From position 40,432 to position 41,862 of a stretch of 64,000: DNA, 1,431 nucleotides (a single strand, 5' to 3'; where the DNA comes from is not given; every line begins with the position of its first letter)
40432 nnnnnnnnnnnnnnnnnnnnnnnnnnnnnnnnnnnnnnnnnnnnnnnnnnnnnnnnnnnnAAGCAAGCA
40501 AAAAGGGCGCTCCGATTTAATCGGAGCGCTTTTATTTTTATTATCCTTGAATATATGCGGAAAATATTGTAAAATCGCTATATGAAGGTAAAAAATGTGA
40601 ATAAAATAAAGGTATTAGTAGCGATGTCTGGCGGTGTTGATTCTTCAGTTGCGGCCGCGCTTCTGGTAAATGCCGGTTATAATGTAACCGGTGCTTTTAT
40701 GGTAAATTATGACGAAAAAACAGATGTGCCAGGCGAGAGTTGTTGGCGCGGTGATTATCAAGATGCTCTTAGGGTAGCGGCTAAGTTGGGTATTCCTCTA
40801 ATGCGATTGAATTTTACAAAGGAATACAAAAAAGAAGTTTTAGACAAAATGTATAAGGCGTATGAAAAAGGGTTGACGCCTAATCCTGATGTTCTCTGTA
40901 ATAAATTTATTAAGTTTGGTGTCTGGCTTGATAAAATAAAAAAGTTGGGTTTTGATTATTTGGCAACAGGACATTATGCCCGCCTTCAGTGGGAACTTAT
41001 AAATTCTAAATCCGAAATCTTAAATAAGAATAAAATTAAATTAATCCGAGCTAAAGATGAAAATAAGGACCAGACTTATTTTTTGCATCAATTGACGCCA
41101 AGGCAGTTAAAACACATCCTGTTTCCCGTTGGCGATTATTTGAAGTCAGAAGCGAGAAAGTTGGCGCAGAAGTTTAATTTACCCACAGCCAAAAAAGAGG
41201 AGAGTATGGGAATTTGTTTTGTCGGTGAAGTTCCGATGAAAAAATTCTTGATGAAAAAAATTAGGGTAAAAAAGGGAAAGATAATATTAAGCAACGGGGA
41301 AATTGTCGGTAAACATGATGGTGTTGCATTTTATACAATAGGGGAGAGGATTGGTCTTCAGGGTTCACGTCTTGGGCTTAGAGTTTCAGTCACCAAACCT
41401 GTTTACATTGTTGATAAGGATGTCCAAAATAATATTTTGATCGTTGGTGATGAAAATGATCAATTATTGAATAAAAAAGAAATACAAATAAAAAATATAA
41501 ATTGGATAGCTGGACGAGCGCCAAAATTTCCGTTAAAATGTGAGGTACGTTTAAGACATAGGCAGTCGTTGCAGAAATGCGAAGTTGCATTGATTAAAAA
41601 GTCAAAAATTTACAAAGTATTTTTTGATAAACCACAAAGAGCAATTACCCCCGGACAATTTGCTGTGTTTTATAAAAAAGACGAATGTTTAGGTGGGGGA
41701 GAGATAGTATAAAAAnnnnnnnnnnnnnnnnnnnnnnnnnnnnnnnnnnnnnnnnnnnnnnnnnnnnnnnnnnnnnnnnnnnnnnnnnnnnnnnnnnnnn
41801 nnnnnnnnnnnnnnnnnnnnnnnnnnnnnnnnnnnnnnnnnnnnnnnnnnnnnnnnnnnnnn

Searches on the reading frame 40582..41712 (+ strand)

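Call 104: search_protein_families(library=pfam, proteins=[window:40582-41712:+], max_evalue=0.001)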
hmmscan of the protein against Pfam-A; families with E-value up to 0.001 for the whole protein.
window:40582-41712:+ (376 aa): 5 families
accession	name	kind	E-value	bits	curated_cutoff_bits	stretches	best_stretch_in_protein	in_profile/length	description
PF03054.22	tRNA_Me_trans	-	1.7e-74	250.3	20.6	1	10-215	2-201/202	tRNA methyl transferase HUP domain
PF20258.4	tRNA_Me_trans_C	-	1.2e-24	86.8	20.6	1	299-375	2-77/77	Aminomethyltransferase beta-barrel domain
PF20259.3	tRNA_Me_trans_M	-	2e-16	59.7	27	1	220-290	1-66/66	tRNA methyl transferase PRC-barrel domain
PF02540.23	NAD_synthase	-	3.6e-07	30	21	1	2-83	12-86/242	NAD synthase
PF02568.20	ThiI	-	0.00084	19.4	20.5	0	10-45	5-40/197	Thiamine biosynthesis protein (ThiI)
